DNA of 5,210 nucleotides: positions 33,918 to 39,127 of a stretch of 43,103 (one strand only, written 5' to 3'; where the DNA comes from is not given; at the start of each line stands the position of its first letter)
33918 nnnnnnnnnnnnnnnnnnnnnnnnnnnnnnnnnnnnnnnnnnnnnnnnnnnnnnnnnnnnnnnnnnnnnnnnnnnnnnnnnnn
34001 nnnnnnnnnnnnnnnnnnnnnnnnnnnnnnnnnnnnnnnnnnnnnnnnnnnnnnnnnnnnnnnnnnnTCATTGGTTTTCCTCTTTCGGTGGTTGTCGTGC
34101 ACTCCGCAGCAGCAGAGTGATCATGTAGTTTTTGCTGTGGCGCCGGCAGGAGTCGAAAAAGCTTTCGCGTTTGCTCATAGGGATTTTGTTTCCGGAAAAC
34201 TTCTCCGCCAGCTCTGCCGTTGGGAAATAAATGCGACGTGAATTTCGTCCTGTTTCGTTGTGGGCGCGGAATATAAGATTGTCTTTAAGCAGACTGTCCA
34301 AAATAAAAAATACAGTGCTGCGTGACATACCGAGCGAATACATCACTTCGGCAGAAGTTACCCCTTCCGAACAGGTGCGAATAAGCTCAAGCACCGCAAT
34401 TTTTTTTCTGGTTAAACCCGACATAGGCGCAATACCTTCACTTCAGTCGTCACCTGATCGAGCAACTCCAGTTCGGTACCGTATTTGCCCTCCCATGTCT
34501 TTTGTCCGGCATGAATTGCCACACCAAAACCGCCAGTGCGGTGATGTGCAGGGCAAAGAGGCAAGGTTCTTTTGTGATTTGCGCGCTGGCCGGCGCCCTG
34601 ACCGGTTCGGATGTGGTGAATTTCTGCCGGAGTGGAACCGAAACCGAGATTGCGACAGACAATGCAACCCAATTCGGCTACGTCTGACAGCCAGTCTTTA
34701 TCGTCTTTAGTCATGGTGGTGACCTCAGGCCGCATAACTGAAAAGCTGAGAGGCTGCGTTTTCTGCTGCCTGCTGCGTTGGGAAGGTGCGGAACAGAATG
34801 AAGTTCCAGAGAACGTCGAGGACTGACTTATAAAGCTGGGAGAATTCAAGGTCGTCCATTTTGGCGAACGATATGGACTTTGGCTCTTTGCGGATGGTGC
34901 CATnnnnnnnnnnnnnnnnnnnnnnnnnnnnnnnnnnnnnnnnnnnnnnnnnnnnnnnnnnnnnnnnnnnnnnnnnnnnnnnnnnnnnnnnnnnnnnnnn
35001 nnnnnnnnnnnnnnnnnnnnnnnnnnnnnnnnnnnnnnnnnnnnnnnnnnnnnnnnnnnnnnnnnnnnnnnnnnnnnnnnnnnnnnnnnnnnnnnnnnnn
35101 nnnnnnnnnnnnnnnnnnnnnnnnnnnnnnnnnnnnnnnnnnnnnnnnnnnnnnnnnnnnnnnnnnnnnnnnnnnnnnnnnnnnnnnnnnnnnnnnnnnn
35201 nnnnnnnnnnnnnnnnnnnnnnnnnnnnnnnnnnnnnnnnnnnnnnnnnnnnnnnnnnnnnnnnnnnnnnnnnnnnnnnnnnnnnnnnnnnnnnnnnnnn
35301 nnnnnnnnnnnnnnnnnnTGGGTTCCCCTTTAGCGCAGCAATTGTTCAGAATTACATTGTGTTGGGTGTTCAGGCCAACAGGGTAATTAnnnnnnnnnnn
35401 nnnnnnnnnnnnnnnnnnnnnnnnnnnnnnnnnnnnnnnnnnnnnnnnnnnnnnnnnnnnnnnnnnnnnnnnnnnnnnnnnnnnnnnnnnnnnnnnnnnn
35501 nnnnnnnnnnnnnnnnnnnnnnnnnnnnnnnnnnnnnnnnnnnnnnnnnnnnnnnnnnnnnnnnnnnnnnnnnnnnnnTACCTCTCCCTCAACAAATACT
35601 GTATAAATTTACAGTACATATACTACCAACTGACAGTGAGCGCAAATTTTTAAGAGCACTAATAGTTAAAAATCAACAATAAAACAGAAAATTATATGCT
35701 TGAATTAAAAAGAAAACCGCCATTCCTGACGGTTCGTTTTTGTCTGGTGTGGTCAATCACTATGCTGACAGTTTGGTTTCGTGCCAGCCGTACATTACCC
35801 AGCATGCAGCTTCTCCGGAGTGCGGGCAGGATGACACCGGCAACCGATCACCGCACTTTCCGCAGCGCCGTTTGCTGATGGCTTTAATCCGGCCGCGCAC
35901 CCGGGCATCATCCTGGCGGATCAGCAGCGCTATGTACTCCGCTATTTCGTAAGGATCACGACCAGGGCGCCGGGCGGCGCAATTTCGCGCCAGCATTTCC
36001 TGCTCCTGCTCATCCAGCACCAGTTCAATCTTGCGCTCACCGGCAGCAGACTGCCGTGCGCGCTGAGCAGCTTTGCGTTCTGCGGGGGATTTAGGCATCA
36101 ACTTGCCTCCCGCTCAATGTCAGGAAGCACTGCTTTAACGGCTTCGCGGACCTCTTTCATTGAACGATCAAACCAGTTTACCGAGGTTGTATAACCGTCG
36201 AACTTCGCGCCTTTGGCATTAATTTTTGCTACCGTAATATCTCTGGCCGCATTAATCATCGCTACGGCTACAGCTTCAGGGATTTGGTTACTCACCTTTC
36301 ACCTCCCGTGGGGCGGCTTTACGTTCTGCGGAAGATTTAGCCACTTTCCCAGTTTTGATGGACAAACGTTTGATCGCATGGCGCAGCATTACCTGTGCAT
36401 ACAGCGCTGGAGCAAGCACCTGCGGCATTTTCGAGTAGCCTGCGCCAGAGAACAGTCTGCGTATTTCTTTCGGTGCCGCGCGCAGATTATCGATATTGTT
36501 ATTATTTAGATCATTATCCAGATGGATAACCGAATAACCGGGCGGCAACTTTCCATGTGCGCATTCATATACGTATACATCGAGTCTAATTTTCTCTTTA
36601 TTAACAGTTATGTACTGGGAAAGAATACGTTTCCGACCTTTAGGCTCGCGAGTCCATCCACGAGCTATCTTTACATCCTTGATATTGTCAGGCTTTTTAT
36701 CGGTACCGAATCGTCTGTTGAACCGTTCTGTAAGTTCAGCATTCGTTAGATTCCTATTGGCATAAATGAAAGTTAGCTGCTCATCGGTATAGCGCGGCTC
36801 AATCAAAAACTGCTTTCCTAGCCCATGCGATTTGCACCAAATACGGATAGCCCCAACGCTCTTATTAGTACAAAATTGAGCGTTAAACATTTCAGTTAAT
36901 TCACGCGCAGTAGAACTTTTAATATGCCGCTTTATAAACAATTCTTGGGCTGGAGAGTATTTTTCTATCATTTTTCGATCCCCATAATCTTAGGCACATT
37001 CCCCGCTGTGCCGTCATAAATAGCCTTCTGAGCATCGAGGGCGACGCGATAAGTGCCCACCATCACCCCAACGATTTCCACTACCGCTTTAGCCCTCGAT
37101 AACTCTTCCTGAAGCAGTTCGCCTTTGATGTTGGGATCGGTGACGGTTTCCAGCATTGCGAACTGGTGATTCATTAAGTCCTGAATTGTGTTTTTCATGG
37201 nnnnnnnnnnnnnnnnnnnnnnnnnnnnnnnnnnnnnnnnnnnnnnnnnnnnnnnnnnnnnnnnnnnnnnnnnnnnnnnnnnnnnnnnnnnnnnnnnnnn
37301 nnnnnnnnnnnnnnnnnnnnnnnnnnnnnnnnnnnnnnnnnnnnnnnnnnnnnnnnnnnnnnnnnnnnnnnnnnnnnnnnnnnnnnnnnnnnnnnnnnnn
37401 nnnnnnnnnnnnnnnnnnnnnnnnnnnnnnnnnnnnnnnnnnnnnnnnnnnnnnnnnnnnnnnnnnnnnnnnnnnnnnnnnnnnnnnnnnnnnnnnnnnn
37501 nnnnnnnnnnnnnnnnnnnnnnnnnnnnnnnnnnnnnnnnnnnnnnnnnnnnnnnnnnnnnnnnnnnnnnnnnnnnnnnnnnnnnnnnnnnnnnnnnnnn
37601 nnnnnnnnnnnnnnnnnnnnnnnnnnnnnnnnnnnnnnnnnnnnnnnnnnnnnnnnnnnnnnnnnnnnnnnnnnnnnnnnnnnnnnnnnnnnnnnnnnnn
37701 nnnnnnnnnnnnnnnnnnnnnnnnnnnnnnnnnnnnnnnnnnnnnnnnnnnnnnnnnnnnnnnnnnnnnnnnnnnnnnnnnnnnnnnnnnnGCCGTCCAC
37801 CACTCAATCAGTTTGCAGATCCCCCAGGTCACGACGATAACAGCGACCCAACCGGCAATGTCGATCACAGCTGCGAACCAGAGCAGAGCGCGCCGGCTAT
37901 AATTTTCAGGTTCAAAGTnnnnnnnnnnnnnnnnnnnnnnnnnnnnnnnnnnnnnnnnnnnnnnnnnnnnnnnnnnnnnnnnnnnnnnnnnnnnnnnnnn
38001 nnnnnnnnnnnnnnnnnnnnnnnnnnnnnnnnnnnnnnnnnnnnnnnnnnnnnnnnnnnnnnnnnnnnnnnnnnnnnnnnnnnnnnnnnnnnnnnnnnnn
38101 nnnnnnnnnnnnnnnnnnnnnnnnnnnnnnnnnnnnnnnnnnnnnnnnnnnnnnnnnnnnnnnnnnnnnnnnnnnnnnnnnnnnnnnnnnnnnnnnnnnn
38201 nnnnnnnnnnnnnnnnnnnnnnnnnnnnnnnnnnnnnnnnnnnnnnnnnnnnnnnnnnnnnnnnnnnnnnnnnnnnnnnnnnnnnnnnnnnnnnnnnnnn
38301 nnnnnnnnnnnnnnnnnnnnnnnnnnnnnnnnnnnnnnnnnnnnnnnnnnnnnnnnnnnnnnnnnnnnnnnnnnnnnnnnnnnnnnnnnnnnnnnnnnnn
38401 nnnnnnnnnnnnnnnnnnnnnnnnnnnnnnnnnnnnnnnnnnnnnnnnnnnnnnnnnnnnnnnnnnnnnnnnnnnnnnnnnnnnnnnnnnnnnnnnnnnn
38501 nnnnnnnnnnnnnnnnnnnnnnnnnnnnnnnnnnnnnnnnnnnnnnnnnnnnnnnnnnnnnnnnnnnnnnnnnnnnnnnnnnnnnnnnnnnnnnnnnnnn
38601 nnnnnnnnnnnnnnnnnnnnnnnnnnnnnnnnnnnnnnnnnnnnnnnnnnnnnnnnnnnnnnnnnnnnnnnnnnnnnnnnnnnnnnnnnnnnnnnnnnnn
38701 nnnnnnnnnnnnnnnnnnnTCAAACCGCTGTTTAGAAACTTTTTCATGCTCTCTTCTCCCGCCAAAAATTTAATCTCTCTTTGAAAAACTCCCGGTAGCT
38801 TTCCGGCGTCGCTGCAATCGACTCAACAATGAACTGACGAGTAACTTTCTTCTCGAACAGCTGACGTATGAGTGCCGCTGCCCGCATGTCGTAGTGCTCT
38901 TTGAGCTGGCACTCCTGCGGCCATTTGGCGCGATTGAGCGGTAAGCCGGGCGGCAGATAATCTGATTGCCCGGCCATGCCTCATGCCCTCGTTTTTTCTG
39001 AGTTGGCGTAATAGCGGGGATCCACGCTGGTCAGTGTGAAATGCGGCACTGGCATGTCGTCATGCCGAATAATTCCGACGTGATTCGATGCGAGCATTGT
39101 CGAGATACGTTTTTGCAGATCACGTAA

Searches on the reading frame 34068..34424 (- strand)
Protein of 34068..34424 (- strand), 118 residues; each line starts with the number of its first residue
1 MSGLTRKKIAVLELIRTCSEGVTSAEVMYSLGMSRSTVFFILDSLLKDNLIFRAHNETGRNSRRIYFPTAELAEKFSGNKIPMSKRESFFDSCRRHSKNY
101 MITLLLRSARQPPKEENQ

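Call 18: search_protein_families(library=pfam, proteins=[window:34068-34424:-], max_evalue=0.01)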
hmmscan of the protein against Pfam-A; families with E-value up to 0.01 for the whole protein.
window:34068-34424:- (118 aa): 4 families
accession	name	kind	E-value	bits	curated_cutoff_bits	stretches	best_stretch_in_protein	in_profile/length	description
PF09339.16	HTH_IclR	-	5.7e-06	26.4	22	1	9-46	6-43/52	IclR helix-turn-helix domain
PF12802.13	MarR_2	-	0.00016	22.2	27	1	2-59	1-58/61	MarR family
PF13551.12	HTH_29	-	0.00025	21.5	28.1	1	14-64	4-57/64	Winged helix-turn helix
PF01047.28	MarR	-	0.0024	18.2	24.6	1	4-57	1-53/59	MarR family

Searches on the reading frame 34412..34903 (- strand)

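Call 78: search_protein_families(library=pfam, proteins=[window:34412-34903:-], max_evalue=10)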
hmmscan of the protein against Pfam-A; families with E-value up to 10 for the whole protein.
window:34412-34903:- (163 aa): 2 families
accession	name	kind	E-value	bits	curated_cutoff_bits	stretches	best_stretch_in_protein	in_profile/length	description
PF16786.11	RecA_dep_nuc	-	5.6e-15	55.8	26.9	1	65-151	2-98/103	Recombination enhancement, RecA-dependent nuclease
PF06147.18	DUF968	-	6.1e-08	33.3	27.8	1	56-151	79-163/171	Protein of unknown function (DUF968)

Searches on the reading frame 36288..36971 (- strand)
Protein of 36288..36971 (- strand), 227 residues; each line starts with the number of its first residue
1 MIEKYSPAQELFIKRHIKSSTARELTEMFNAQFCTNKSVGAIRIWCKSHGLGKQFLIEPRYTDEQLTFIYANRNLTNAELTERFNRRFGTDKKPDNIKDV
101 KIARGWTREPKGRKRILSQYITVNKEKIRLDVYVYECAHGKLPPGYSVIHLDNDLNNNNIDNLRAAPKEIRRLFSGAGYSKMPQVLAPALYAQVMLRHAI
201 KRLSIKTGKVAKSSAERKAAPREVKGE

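Call 18: search_protein_families(library=pfam, proteins=[window:36288-36971:-], max_evalue=0.01)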
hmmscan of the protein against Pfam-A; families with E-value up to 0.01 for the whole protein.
window:36288-36971:- (227 aa): 1 family
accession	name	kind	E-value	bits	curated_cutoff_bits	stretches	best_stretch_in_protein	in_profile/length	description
PF13392.12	HNH_3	-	5.5e-10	39.2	24.8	1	133-169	6-42/46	HNH endonuclease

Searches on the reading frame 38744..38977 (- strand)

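Call 18: search_protein_families(library=pfam, proteins=[window:38744-38977:-], max_evalue=0.01)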
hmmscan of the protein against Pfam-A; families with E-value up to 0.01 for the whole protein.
window:38744-38977:- (77 aa): 1 family
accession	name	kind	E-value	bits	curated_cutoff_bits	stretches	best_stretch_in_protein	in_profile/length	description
PF06440.16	DNA_pol3_theta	-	0.00066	19.8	34.6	1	15-76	3-62/70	DNA polymerase III, theta subunit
